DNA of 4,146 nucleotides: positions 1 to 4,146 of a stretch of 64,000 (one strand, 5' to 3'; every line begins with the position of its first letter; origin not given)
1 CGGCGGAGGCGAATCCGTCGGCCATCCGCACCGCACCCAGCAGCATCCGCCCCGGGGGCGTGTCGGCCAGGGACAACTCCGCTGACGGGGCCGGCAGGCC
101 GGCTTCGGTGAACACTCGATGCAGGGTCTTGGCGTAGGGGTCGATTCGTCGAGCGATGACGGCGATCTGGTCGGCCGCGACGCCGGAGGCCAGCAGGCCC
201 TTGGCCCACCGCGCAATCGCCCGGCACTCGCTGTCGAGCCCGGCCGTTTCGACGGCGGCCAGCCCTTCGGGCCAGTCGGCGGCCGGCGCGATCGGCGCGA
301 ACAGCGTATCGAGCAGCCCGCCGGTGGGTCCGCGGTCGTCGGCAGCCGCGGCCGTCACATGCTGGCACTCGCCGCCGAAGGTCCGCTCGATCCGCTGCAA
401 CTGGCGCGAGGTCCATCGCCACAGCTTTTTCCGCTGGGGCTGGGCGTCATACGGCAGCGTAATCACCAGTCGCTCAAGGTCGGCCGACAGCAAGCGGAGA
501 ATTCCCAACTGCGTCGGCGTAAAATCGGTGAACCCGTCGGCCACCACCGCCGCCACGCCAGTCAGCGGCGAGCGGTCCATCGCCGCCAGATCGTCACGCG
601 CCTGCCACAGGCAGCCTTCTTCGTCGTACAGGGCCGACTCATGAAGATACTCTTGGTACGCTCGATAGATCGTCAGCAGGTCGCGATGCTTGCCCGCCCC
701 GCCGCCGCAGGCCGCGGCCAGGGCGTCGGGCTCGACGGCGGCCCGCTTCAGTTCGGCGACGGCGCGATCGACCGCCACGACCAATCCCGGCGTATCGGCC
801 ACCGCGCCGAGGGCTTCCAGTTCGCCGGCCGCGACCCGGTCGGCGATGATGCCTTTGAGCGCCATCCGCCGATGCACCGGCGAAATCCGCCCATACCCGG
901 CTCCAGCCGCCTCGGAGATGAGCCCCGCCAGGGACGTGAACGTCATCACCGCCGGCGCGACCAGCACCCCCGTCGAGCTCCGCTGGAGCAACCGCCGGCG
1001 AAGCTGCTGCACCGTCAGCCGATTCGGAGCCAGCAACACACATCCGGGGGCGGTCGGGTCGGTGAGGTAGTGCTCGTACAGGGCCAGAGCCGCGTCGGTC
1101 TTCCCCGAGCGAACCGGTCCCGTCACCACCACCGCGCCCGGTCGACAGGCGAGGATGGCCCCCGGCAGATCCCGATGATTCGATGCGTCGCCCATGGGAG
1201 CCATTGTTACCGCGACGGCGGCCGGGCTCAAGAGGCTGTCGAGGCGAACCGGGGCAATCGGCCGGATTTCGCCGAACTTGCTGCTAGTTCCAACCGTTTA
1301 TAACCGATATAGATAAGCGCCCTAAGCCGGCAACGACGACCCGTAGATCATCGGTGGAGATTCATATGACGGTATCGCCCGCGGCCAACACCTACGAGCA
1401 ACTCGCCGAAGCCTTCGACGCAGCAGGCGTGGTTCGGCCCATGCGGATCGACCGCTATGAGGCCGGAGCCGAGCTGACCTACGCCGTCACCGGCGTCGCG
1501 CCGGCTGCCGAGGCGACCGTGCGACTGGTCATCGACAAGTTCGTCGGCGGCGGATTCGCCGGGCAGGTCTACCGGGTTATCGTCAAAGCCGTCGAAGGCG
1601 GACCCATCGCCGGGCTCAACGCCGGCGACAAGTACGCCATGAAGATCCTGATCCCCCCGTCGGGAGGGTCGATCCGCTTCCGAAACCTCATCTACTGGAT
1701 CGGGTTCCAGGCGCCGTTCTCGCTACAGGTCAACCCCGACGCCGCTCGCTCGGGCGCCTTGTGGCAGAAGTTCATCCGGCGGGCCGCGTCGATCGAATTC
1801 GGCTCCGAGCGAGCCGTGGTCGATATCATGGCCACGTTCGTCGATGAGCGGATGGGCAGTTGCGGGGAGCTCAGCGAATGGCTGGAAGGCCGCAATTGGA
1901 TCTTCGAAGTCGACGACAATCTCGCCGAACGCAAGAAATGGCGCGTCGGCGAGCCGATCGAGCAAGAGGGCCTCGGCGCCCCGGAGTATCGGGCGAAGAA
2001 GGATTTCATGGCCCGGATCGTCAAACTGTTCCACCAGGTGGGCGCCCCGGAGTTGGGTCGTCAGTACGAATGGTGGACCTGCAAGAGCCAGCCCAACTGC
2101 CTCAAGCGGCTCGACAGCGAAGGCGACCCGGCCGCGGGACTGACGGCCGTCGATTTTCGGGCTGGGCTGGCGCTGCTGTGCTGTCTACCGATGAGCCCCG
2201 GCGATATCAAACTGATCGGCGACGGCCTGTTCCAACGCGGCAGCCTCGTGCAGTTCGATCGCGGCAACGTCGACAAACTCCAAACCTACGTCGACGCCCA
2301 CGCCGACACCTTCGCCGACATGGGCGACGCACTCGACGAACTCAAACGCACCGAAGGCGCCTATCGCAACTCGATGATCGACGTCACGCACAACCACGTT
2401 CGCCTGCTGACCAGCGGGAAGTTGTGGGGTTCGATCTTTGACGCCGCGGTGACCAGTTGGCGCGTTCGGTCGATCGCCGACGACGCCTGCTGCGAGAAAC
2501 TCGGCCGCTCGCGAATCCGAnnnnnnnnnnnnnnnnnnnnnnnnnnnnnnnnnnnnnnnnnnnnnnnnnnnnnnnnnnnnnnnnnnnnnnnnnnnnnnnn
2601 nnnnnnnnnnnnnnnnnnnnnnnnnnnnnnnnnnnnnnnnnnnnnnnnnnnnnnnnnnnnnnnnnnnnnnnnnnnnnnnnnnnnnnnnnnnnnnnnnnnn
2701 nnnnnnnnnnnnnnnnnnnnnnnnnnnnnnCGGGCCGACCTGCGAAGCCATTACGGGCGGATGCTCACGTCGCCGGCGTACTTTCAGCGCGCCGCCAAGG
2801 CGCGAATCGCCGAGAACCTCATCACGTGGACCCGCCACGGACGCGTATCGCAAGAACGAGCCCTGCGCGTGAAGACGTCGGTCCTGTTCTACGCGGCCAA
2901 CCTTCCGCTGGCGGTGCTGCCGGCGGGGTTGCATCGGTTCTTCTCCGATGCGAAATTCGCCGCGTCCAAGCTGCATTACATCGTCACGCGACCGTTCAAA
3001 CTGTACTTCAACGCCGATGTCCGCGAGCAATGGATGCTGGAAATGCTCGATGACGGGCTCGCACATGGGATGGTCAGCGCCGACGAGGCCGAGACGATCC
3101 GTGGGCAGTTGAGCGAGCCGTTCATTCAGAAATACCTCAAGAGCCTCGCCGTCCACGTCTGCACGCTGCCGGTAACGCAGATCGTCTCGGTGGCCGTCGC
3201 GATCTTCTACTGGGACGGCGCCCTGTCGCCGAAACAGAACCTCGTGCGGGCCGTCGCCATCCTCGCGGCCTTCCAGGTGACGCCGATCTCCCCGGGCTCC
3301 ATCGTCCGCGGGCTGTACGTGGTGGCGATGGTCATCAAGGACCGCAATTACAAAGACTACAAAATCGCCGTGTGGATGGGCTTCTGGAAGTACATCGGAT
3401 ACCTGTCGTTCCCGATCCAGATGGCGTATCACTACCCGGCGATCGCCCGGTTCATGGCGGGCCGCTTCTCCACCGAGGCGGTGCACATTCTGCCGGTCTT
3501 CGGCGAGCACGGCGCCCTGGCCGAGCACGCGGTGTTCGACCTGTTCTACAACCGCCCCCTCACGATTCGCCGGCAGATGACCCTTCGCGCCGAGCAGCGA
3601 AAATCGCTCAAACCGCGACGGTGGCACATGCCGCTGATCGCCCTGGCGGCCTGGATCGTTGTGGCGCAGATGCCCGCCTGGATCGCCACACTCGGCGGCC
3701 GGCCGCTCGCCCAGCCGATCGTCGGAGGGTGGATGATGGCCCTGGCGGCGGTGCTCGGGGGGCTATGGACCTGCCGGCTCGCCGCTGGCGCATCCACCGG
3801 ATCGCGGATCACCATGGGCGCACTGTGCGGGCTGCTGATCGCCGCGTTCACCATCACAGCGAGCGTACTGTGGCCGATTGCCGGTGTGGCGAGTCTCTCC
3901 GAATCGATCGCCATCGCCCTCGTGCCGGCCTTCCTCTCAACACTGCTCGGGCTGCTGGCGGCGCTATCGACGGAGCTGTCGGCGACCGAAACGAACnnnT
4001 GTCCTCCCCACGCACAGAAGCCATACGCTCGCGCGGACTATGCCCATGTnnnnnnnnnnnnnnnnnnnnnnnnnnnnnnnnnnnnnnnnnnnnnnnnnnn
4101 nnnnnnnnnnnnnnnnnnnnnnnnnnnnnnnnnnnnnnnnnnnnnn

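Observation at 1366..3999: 881-aa protein fusing an atypical protein-kinase-like domain to a large polytopic membrane domain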

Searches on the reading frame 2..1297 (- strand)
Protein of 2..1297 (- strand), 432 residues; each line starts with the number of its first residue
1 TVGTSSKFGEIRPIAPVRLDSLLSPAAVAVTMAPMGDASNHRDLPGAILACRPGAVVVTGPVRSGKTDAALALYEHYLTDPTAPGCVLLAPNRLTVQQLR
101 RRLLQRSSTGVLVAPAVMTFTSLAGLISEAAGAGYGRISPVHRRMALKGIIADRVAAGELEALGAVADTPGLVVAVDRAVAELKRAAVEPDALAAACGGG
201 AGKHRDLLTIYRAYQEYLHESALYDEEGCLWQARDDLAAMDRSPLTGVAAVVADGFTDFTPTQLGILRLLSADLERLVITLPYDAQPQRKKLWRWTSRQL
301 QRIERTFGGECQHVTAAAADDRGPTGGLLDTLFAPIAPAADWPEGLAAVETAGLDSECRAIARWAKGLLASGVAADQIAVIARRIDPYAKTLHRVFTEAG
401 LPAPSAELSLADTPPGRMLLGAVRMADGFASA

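Call 16: search_protein_families(library=pfam, proteins=[window:2-1297:-], max_evalue=0.001)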
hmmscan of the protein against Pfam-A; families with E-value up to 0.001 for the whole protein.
window:2-1297:- (432 aa): 1 family
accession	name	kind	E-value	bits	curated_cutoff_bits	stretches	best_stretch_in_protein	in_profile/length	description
PF21445.3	ADDB_N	-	1e-24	87.7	26.6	1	58-306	2-261/290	ADDB, N-terminal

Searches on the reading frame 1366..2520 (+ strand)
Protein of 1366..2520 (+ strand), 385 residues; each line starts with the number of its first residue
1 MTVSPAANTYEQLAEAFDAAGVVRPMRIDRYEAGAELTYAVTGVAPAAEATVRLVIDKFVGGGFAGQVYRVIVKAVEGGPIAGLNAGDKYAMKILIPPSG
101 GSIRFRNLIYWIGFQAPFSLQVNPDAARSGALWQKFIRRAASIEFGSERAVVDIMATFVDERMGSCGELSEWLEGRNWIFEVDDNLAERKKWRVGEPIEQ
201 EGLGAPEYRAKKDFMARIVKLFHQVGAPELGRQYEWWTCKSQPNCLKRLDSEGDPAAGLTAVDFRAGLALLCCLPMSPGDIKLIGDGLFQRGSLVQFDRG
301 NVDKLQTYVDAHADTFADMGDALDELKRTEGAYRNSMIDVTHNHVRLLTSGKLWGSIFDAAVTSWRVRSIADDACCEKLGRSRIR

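Call 70: search_protein_families(library=pfam, proteins=[window:1366-2520:+], max_evalue=10)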
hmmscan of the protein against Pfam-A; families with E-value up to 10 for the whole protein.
window:1366-2520:+ (385 aa): 0 families

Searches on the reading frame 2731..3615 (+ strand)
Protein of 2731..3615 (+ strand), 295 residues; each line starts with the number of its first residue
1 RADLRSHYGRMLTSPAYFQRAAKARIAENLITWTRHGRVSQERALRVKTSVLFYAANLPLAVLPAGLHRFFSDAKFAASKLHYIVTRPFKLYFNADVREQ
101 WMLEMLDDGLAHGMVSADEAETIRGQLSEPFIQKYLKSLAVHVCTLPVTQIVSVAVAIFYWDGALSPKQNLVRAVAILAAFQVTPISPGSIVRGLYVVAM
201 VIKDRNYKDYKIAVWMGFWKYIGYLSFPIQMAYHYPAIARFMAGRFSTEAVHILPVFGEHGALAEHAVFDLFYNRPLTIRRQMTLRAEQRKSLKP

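Call 70: search_protein_families(library=pfam, proteins=[window:2731-3615:+], max_evalue=10)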
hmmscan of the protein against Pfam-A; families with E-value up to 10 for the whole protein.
window:2731-3615:+ (295 aa): 1 family
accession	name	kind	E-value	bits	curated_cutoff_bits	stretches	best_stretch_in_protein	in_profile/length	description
PF09163.16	Form-deh_trans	-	0.12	12.6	22.1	0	212-227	5-20/44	Formate dehydrogenase N, transmembrane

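Call 75: predict_structure(alignment_id=A4)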
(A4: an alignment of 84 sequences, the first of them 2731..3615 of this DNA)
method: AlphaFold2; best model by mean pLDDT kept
length: 295 residues; sequences in the alignment: 84
mean_pLDDT: 85.9   pTM: 0.67
mean pLDDT of the five models: 85.9, 82.7, 79.7, 79.3, 78.0
residues with pLDDT >= 90: 154; 70-90: 112; 50-70: 15; < 50: 14
segments of 3 or more residues with pLDDT < 50: 250-263
pLDDT, mean of each block of 10 residues (from residue 1): 87 93 94 94 91 92 91 93 88 94 92 90 94 89 85 95 97 96 87 91 89 87 78 85 73 35 54 70 87 84
secondary structure, 60 per line:
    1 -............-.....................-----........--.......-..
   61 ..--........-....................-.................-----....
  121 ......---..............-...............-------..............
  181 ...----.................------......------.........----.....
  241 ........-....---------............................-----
elements in order: H2-13 H15-35 H41-48 H51-57 H59-62 H65-72 H74-93 H95-111 H117-126 H130-143 H145-159 H167-183 H188-204 H211-216 H223-231 H236-248 H250-253 H263-290

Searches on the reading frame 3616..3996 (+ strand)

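Call 70: search_protein_families(library=pfam, proteins=[window:3616-3996:+], max_evalue=10)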
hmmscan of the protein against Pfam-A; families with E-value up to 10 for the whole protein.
window:3616-3996:+ (127 aa): 2 families
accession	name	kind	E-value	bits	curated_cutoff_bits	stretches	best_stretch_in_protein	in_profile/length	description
PF02660.20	G3P_acyltransf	-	0.31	11.6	24.1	1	23-110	67-140/164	Glycerol-3-phosphate acyltransferase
PF09843.14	DUF2070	-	0.64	8.7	30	1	8-122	16-128/561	Predicted membrane protein (DUF2070)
